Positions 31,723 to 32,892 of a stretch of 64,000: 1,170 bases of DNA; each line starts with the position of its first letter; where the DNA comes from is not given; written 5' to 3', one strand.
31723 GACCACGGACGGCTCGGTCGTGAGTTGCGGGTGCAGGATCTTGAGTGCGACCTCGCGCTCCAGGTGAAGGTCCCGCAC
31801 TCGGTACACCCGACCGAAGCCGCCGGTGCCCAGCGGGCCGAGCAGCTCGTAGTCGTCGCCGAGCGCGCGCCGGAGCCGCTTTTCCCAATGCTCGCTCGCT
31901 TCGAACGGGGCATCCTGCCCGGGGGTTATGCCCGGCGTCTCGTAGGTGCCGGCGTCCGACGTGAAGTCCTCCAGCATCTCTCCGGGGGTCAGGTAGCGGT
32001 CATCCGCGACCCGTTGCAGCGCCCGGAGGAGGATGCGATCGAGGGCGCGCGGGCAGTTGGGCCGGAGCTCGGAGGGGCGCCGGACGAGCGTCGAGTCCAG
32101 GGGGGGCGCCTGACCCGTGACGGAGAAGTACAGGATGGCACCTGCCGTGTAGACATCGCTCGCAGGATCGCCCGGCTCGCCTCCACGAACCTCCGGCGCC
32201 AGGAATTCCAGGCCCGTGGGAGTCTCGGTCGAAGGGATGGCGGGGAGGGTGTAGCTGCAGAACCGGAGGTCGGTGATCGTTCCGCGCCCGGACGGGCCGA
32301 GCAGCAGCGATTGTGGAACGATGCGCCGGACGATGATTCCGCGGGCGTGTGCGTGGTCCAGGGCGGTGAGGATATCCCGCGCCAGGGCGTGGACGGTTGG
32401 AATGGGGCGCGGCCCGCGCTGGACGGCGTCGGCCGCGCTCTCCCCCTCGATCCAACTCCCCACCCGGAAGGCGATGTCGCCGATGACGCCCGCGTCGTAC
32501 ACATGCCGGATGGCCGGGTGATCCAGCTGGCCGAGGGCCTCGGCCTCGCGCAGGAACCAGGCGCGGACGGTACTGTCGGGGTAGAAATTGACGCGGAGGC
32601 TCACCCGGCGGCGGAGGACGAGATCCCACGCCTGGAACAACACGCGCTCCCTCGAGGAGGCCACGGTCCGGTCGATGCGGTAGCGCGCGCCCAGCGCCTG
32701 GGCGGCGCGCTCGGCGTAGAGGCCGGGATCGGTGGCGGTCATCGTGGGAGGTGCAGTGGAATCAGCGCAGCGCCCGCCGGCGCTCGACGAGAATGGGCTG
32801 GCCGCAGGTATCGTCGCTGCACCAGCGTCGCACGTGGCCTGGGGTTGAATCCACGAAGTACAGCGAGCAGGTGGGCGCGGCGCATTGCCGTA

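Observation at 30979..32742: JAK-like tandem pseudokinase-kinase in a soluble bacterial protein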

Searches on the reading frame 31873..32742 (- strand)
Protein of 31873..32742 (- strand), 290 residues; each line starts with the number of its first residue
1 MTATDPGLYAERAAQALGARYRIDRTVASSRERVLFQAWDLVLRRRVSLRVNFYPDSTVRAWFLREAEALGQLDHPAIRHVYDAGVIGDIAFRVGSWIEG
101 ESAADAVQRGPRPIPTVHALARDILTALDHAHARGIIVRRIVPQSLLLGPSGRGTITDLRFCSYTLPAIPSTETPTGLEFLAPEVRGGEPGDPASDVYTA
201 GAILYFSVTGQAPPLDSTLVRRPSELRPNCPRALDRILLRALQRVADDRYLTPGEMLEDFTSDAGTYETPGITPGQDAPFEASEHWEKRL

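Call 6: search_protein_families(library=pfam, proteins=[window:31873-32742:-], max_evalue=10)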
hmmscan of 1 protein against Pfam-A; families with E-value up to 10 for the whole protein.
seq(290 aa): 2 families
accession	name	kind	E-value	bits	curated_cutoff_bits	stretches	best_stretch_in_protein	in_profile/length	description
PF00069.31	Pkinase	-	1.8e-12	47.7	31.7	1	63-213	45-196/263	Protein kinase domain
PF07714.23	PK_Tyr_Ser-Thr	-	0.003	17.3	23.1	1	60-213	45-204/258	Protein tyrosine and serine/threonine kinase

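Call 7: search_solved_structures(query=window:31873-32742:-, max_evalue=0.01, show_alignments=2)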
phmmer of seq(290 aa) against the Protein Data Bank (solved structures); distinct sequences matched with E-value up to 0.01: 696 (the best 60 are shown).
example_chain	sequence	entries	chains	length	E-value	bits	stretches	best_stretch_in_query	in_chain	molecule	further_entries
9ruk_A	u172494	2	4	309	5e-21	78.2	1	17-263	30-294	Serine/threonine-protein kinase StkP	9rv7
9ruj_A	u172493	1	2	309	6.4e-21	77.9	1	17-263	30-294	Serine/threonine-protein kinase StkP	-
9ru3_A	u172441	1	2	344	7.9e-21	77.6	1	17-263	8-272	Serine/threonine-protein kinase StkP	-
9tmq_A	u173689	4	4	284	7.3e-20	74.4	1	12-215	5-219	Serine/threonine-protein kinase PknA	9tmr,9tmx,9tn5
4ow8_A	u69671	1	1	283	7.8e-20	74.3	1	12-215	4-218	Serine/threonine-protein kinase PknA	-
6b2q_A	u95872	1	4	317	8.4e-20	74.2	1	12-215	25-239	Serine/threonine-protein kinase PknA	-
4x3f_A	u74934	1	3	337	1.1e-19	73.9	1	12-215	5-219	Serine/threonine-protein kinase PknA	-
9ymt_A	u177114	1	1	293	2.6e-19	72.6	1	16-262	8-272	Serine/Threonine Kinase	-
4eqm_A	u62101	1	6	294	2.6e-19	72.6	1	16-262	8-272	Protein kinase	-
2h34_A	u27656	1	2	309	4.2e-19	71.9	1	19-256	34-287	Serine/threonine-protein kinase pknE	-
1mru_A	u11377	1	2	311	4.9e-18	68.4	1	19-261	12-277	Probable serine/threonine-protein kinase pknB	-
5u94_A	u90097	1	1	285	5.1e-18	68.4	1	19-260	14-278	Serine/threonine-protein kinase PknB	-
1o6y_A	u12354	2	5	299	5.2e-18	68.3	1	19-260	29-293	SERINE/THREONINE-PROTEIN KINASE PKNB | Probable serine/threonine-protein kinase pknB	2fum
6b2p_A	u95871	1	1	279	5.4e-18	68.3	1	20-260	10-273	Serine/threonine-protein kinase PknB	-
3f69_A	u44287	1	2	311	1.6e-17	66.7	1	49-261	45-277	Serine/threonine-protein kinase pknB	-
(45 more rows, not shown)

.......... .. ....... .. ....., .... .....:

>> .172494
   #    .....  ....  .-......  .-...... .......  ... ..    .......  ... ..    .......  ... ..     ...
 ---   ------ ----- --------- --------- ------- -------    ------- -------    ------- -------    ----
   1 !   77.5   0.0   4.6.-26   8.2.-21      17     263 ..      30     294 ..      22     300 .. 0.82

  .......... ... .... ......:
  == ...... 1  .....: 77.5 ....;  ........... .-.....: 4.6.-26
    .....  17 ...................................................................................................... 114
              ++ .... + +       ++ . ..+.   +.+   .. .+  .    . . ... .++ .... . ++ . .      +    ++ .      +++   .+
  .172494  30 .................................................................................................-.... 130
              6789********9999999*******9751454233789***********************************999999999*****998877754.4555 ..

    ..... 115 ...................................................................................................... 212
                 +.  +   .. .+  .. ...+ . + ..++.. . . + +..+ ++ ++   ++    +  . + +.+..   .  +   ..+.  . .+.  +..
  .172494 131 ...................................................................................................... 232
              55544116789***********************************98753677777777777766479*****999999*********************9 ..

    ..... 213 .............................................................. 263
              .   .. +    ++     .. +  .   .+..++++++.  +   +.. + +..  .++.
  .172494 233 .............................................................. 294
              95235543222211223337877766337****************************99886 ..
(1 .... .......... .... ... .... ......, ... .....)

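Call 28: search_protein_representatives(protein=window:31873-32742:-)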
Query: 290 residues. Proteins with E-value up to 0.001 (for the whole library): 514656; up to 1e-10: 155249; up to 1e-30: 284. The best 150 are listed.
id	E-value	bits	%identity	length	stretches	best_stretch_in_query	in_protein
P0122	5.3e-129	445.8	56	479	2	2-288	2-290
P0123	6.6e-95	333.9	56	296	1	2-270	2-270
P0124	2.1e-83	296.1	39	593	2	12-290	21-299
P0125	1.0e-82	293.8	62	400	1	58-278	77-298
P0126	4.0e-78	278.8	60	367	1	64-274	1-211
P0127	7.9e-78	277.8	39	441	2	11-289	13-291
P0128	1.3e-71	257.4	61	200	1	15-200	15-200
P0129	4.1e-70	252.5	54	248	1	6-224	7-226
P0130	3.4e-67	242.9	29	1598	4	20-265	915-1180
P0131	1.7e-65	237.4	54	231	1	30-245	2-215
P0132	5.8e-64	232.3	50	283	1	12-238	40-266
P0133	6.3e-64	232.2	49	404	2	37-249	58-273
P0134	5.4e-63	229.1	46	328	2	143-290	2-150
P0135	1.7e-60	221.0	40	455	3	5-113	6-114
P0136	8.5e-59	215.4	29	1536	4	20-253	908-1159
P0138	1.5e-57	211.3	34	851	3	18-257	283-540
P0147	2.0e-50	187.9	30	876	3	14-256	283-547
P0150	3.5e-50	187.1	34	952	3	41-248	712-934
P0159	8.7e-47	175.9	31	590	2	15-260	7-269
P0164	2.9e-44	167.7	29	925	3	32-262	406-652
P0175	7.2e-42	159.8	29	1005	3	8-253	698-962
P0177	9.4e-42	159.4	34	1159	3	59-261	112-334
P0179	2.3e-41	158.2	30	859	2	13-260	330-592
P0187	1.2e-39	152.5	32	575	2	11-273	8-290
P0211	5.3e-37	143.8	32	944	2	18-281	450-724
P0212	5.6e-37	143.7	31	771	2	14-257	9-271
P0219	1.8e-36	142.1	28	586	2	18-258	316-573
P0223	2.5e-36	141.6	31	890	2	20-262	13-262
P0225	2.9e-36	141.4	34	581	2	58-219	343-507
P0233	8.0e-36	140.0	32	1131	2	12-279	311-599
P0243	3.1e-35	138.0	33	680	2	26-260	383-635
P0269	7.0e-34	133.6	32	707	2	32-260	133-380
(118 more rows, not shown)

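Call 33: list_cluster_members(proteins=[P0124, P0127, P0219, P0225, P0187, P0179, P0211, P0159, P0138, P0130])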
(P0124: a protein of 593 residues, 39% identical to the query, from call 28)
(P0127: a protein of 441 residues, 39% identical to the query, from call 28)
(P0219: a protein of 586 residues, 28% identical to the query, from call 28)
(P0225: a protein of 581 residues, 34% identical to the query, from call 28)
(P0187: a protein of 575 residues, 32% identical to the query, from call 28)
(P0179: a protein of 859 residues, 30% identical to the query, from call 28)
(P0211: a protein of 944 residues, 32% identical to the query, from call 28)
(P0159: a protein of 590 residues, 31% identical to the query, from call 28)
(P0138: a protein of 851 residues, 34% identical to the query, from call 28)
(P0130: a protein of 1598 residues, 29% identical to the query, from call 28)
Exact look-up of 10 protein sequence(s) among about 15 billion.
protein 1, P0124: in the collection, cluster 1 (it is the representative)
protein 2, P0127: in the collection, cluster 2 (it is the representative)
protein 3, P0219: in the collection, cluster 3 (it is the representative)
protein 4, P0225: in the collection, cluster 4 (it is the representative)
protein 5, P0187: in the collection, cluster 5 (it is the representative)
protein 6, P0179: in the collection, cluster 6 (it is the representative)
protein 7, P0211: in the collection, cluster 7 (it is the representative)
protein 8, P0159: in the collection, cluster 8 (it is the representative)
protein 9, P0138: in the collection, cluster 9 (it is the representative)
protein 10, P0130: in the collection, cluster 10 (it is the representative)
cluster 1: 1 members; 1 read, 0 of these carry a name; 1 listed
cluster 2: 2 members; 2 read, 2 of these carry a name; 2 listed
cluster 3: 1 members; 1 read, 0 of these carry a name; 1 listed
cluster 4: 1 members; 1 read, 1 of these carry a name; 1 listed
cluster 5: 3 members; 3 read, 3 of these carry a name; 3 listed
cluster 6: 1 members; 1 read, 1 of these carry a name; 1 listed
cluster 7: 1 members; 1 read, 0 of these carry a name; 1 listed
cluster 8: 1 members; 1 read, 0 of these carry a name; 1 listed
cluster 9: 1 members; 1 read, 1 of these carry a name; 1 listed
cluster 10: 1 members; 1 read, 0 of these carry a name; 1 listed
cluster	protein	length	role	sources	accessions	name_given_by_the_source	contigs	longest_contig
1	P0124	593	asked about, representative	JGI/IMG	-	-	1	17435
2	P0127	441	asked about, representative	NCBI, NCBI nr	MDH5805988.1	MAG: serine/threonine-protein kinase, partial [Gemmatimonadota bacterium] | serine/threonine-protein kinase [Gemmatimonadota bacterium]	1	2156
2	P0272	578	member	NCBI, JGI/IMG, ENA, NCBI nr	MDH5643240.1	MAG: serine/threonine-protein kinase [Gemmatimonadota bacterium] | serine/threonine-protein kinase [Gemmatimonadota bacterium]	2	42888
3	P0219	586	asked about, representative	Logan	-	-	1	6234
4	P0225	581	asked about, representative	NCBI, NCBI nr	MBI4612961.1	MAG: serine/threonine protein kinase [Planctomycetes bacterium] | serine/threonine protein kinase [Planctomycetota bacterium]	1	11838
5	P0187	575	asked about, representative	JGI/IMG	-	serine/threonine protein kinase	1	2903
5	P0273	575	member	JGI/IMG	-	serine/threonine protein kinase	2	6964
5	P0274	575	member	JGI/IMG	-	serine/threonine protein kinase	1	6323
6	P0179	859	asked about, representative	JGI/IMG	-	serine/threonine protein kinase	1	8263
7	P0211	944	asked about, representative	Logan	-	-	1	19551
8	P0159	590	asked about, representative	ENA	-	-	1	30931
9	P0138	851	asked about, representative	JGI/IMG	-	serine/threonine protein kinase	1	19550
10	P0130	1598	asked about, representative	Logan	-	-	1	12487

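Call 48: find_encoding_contigs(protein=P0272, flank=7000, max_places=2)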
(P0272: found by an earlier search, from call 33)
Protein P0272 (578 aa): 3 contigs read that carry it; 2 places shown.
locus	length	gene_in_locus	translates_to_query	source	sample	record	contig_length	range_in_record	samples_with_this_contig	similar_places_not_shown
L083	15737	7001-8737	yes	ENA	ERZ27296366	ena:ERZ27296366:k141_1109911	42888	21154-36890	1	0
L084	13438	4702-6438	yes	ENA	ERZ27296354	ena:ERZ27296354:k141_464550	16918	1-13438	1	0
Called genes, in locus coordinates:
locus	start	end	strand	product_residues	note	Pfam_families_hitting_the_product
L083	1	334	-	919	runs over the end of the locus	PF05426:Alginate_lyase, PF07940:Hepar_II_III_C (weak)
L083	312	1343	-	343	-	PF00288:GHMP_kinases_N, PF08544:GHMP_kinases_C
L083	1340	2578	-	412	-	PF00496:SBP_bac_5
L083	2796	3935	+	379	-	PF19300:BPD_transp_1_N, PF00528:BPD_transp_1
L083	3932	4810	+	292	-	PF12911:OppC_N, PF00528:BPD_transp_1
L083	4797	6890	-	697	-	PF00498:FHA, PF16697:Yop-YscD_cpl, PF00498:FHA, PF00089:Trypsin (weak), PF13365:Trypsin_2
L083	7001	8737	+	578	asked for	PF00069:Pkinase, PF01636:APH (faint), PF07714:PK_Tyr_Ser-Thr, PF03109:ABC1 (faint), PF00069:Pkinase, PF07714:PK_Tyr_Ser-Thr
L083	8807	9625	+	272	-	PF00795:CN_hydrolase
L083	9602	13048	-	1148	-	PF00873:ACR_tran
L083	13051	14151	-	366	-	PF00364:Biotin_lipoyl (faint), PF25919:BSH_CusB (weak), PF25973:BSH_CzcB (weak), PF25984:BSH_YknX (faint), PF25893:HH_CzcB (weak), PF25954:Beta-barrel_RND_2, PF25967:RND-MFP_C, PF25989:YknX_C (weak)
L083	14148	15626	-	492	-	PF02321:OEP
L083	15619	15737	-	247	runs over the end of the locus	PF17932:TetR_C_24 (faint), PF00440:TetR_N, PF13305:TetR_C_33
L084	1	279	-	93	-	?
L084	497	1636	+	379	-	PF19300:BPD_transp_1_N, PF00528:BPD_transp_1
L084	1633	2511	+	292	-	PF12911:OppC_N, PF00528:BPD_transp_1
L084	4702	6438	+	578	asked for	PF00069:Pkinase, PF01636:APH (faint), PF07714:PK_Tyr_Ser-Thr, PF03109:ABC1 (faint), PF00069:Pkinase, PF07714:PK_Tyr_Ser-Thr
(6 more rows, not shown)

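Call 49: find_encoding_contigs(protein=P0124, flank=7000, max_places=2)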
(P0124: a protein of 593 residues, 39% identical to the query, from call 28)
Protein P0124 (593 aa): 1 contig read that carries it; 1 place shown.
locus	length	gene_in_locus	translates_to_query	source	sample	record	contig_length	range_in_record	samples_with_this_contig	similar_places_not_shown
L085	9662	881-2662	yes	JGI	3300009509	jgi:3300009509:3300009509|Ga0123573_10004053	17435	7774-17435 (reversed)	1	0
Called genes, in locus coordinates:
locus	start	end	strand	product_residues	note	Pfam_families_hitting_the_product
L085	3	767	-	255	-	?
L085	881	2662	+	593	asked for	PF00069:Pkinase, PF01636:APH (faint), PF03109:ABC1 (faint), PF00069:Pkinase, PF07714:PK_Tyr_Ser-Thr, PF17667:Pkinase_fungal (faint)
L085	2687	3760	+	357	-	PF13439:Glyco_transf_4, PF13579:Glyco_trans_4_4 (weak), PF20706:GT4-conflict, PF00534:Glycos_transf_1, PF13692:Glyco_trans_1_4, PF13524:Glyco_trans_1_2 (weak)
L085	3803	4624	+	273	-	PF00795:CN_hydrolase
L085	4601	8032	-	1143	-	PF00873:ACR_tran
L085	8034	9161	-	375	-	PF25954:Beta-barrel_RND_2, PF25967:RND-MFP_C (weak), PF25989:YknX_C (weak)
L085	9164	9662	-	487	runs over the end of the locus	PF02321:OEP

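Call 52: search_protein_families(library=padloc, proteins=[window:31873-32742:-], max_evalue=0.001)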
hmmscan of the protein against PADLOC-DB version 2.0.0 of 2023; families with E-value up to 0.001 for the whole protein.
window:31873-32742:- (290 aa): 29 families (the best 25 are shown)
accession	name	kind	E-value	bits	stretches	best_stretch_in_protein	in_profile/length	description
PDLC04042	PD-T4-6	-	5.9e-34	116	1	15-261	5-270/292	-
PDLC04053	PD-T4-6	-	2.5e-30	104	1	18-262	8-270/311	-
PDLC04054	PD-T4-6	-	6.1e-29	99.5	1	18-262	9-272/347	-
PDLC04061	PD-T4-6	-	1.3e-28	98.8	1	16-267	13-288/510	-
PDLC04052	PD-T4-6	-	2.9e-28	97.3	1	15-260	5-273/496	-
PDLC04043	PD-T4-6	-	2.4e-27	94.1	1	18-261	14-275/452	-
PDLC04048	PD-T4-6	-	7.9e-27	92.5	1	18-263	9-272/354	-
PDLC04041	PD-T4-6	-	2.5e-26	90.9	1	14-265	23-295/443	-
PDLC04057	PD-T4-6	-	4.4e-26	89.9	1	16-261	5-268/443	-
PDLC04060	PD-T4-6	-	8.8e-26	88.8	1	16-261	5-267/486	-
PDLC04040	PD-T4-6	-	4.5e-25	86.4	1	38-262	13-264/547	-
PDLC04039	PD-T4-6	-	2.9e-24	83.9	1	19-256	14-268/458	-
PDLC04047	PD-T4-6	-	1.9e-19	68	1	19-262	10-271/327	-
PDLC04050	PD-T4-6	-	1.2e-16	58.7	1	20-259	64-322/480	-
PDLC04064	PD-T4-6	-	1.3e-16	58.5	1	61-256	65-273/369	-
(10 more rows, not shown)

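Call 53: search_protein_families(library=ncbifam, proteins=[window:31873-32742:-], max_evalue=0.001)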
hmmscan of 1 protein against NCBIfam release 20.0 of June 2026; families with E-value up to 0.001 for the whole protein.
window:31873-32742:- (290 aa): 8 families
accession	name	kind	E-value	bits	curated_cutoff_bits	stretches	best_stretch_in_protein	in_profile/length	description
NF033483.0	PknB_PASTA_kin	equivalog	7.1e-35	121.1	450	1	15-261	3-266/563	Stk1 family PASTA domain-containing Ser/Thr kinase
NF047741.1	antiphage_MADS6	equivalog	9.3e-24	83.9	460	2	120-272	304-469/612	methylation-associated defense system protein kinase MAD6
NF038150.1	lanthi_synth_IV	equivalog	1.6e-14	53.2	650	1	12-224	182-407/851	class IV lanthionine synthetase LanL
TIGR03903.1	TOMM_kin_cyc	equivalog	2.8e-12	45.3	705.75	1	55-211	17-186/1267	TOMM system kinase/cyclase fusion protein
NF052427.1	StpK7MSMEG_1200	equivalog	4.4e-12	45.3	900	1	21-217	9-212/601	serine/threonine protein kinase StpK7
NF009651.0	PRK13184.1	equivalog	2.6e-09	35.6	839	1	35-158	18-156/932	serine/threonine-protein kinase PknD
NF033442.0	BREX_PglW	equivalog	4.2e-07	28.1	990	0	179-259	393-482/1391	BREX system serine/threonine kinase PglW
NF053615.1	SerThrKinAfsKStmc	equivalog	0.00058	18.6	1300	1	50-213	46-212/809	protein serine/threonine kinase AfsK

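Call 55: list_cluster_members(proteins=[P0212, P0223, P0233, P0243, P0269, P0150, P0164, P0175, P0147, P0177])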
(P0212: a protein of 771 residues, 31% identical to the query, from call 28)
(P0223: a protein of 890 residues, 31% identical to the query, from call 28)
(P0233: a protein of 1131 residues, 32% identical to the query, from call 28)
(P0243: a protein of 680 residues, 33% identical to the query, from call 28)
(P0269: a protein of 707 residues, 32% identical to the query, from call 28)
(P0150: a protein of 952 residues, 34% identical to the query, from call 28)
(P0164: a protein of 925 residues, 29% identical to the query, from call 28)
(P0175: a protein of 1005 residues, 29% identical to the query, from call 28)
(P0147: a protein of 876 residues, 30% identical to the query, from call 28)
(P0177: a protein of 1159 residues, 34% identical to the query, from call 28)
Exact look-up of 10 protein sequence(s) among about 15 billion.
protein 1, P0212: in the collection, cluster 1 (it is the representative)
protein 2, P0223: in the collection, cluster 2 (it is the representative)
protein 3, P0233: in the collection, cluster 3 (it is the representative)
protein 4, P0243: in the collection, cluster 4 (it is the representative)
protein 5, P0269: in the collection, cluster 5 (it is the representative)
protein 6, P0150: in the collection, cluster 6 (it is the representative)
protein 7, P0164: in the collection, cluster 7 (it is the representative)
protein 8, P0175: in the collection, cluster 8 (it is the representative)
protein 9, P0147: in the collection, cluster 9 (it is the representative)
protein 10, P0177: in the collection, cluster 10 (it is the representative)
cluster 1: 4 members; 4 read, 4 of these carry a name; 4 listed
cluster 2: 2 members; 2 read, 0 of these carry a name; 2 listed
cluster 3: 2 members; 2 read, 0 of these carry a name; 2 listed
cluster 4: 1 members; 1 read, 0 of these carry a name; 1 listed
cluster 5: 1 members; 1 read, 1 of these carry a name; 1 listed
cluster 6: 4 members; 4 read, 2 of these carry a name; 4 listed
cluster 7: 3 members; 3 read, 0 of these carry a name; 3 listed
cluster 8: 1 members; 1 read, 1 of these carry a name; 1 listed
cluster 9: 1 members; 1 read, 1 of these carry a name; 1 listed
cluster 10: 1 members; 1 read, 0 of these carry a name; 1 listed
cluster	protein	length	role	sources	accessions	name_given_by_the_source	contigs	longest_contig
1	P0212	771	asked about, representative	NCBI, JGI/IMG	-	serine/threonine protein kinase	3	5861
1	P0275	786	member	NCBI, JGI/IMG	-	serine/threonine protein kinase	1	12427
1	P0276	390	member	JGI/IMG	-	hypothetical protein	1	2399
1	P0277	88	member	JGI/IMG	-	hypothetical protein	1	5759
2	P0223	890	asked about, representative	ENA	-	-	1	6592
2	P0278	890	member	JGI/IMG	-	-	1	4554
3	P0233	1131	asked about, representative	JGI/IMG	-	-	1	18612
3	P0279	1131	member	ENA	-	-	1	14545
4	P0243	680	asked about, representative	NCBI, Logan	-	-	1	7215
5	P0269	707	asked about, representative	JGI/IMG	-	serine/threonine protein kinase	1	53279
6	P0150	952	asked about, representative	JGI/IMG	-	serine/threonine protein kinase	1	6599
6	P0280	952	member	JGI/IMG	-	serine/threonine protein kinase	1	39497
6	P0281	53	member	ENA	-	-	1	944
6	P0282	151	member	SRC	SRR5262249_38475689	-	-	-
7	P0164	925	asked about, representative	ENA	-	-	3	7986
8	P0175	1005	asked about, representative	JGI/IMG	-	serine/threonine protein kinase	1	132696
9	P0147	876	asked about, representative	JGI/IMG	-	serine/threonine protein kinase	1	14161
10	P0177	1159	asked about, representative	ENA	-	-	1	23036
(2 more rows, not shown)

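Call 57: find_related_loci(query=P0219, collection=genome_contigs, flank=3000)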
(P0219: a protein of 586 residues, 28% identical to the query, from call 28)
Query P0219 (586 aa) in genome_contigs; peptide patterns used: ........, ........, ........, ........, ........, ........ (x = any residue, [..] = any of these).
66 stretches matched a pattern; 14 encode a relative of the query (tblastn E <= 1e-3); 14 distinct loci.
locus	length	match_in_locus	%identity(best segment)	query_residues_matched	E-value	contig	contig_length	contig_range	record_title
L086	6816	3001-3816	37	17-564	2e-48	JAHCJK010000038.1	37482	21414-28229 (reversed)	MAG: Planctomycetota bacterium isolate TGS_PLA7 PLA7_38, whole genome shotgun sequence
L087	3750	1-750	38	27-569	3e-46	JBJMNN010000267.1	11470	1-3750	MAG: Gemmatimonadaceae bacterium isolate H1_18_all_fractions_metab_conc_37_69_16 k255_7583048, whole genome shotgun sequ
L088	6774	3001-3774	34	25-575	1e-45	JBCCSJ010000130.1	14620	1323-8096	MAG: Planctomycetota bacterium isolate P01_D01_bin.53 k141_738241_length_14620_cov_11.9813, whole genome shotgun sequenc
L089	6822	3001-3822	32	17-585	1e-42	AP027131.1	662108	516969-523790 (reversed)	MAG: Candidatus Hepatoplasma vulgare Av-JP DNA, complete genome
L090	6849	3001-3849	34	22-571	2e-38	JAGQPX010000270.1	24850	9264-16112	MAG: Planctomycetaceae bacterium isolate HKST-UBA51 2008_227250, whole genome shotgun sequence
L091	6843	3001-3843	31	20-580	2e-38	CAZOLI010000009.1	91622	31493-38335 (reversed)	MAG TPA_asm: uncultured Planctomycetia bacterium isolate SRP185896_co1_20 genome assembly, contig: NODE_35_length_91622_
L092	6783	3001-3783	32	24-585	2e-31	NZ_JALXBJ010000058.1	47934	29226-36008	MAG: Thermococcus sp. isolate T2_metabat2_scaf2bin.092 T2_NODE_414_length_47934_cov_2.369444, whole genome shotgun seque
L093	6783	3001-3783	32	24-585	2e-31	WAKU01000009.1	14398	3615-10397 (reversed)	MAG: Thermococcus sp. isolate S013_22 k151_112123, whole genome shotgun sequence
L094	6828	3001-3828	31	25-580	5e-30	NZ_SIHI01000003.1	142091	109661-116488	Thalassoglobus neptunius strain KOR42 KOR42_contig00003, whole genome shotgun sequence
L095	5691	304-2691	32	23-579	8e-32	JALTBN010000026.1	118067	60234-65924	MAG: Thermococcus sp. isolate S013_maxbin2_scaf2bin.030 S013_NODE_19_length_118067_cov_63.052544, whole genome shotgun s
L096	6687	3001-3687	32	23-519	2e-27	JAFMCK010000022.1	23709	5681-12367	MAG: Rhodospirillales bacterium isolate CPBay_Spr15L08_80 NODE_1178_length_23709_cov_4.562315, whole genome shotgun sequ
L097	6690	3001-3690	32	23-520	1e-26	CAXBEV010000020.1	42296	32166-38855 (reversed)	MAG TPA_asm: uncultured Rhodospirillales bacterium isolate ERR2762125_binner12_Refined_25 genome assembly, contig: ERZ34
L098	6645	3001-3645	29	78-581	5e-19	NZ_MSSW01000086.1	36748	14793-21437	Algoriphagus antarcticus strain DSM 15986 contig86, whole genome shotgun sequence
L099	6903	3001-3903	28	14-577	1e-30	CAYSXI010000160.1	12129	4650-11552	MAG TPA_asm: uncultured Pirellulaceae bacterium isolate SRP135972_co2_303 genome assembly, contig: NODE_5890_length_1212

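Call 58: find_encoding_contigs(protein=P0175, flank=5000, max_places=1)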
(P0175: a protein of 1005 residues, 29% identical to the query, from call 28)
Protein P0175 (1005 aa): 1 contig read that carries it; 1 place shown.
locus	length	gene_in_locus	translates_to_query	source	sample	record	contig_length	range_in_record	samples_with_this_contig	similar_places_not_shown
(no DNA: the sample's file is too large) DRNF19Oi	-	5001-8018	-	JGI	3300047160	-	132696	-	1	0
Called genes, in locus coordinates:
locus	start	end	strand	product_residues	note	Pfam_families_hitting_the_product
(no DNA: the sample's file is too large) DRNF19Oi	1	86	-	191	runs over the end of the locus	-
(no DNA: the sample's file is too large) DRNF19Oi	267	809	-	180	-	-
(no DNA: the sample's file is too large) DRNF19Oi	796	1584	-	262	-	PF01259:SAICAR_synt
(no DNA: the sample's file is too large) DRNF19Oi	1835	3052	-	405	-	PF01011:PQQ (faint), PF13360:PQQ_2, PF13570:Beta-prop_ACSF4, PF13360:PQQ_2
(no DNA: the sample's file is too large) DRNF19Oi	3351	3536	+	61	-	-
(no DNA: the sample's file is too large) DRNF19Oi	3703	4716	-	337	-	PF08100:Dimerisation, PF13489:Methyltransf_23 (weak), PF00891:Methyltransf_2, PF13847:Methyltransf_31 (weak), PF08241:Methyltransf_11 (weak), PF08242:Methyltransf_12, PF13649:Methyltransf_25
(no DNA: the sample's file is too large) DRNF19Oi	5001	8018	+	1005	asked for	PF00069:Pkinase, PF01636:APH (faint), PF03109:ABC1 (faint), PF07714:PK_Tyr_Ser-Thr, PF00069:Pkinase, PF07714:PK_Tyr_Ser-Thr, PF00069:Pkinase, PF07714:PK_Tyr_Ser-Thr, +5 more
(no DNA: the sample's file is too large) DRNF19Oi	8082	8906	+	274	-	PF13714:PEP_mutase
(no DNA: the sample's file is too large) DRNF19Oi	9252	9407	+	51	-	-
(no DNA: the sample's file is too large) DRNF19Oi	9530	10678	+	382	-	PF00266:Aminotran_5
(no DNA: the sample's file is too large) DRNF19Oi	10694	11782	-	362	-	PF00557:Peptidase_M24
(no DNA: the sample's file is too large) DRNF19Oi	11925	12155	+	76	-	-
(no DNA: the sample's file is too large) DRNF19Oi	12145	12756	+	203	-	PF08843:AbiEii (weak)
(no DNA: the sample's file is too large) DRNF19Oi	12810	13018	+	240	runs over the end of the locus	PF01209:Ubie_methyltran, PF13847:Methyltransf_31, PF08241:Methyltransf_11, PF13649:Methyltransf_25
